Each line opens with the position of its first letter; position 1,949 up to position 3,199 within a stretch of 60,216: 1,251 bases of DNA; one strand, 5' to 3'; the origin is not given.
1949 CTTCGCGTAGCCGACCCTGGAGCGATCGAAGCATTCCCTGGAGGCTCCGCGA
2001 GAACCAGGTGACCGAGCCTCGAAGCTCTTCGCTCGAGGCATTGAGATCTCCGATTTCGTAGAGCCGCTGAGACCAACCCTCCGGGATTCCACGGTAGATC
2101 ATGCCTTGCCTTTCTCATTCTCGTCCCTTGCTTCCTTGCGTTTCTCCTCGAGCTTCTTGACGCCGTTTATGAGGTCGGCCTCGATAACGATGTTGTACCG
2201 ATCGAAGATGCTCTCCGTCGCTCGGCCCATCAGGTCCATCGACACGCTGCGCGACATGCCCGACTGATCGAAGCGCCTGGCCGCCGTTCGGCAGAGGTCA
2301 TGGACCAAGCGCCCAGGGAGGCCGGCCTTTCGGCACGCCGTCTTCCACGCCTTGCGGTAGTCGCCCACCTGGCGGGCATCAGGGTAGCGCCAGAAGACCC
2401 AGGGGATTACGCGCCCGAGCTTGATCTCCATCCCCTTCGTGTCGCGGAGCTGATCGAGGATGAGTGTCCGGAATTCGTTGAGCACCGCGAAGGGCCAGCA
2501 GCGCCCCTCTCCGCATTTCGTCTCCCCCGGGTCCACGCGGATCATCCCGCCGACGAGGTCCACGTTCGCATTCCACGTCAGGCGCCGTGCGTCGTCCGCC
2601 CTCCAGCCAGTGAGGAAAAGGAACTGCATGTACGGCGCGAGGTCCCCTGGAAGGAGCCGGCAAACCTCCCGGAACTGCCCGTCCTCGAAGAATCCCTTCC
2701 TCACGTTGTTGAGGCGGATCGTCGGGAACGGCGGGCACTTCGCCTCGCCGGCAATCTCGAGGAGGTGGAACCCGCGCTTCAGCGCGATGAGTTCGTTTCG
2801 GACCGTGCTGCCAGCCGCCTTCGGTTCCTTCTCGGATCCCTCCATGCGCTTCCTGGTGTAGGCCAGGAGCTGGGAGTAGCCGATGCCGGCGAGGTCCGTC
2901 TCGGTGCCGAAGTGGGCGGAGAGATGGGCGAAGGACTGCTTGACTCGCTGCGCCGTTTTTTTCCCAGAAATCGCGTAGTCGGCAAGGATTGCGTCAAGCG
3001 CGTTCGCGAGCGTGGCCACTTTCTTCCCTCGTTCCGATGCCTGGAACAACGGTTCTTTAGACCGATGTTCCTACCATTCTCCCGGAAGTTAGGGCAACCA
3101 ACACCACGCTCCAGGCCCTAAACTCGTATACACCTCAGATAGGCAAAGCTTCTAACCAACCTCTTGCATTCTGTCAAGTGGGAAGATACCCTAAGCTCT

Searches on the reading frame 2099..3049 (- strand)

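Call 43: search_protein_families(library=pfam, proteins=[window:2099-3049:-], max_evalue=0.001)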
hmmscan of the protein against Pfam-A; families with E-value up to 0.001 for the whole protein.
window:2099-3049:- (316 aa): 1 family
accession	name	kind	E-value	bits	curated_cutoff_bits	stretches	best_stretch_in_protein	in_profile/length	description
PF00589.27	Phage_integrase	-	2.4e-08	34.4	27.1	1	140-286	27-166/172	Phage integrase family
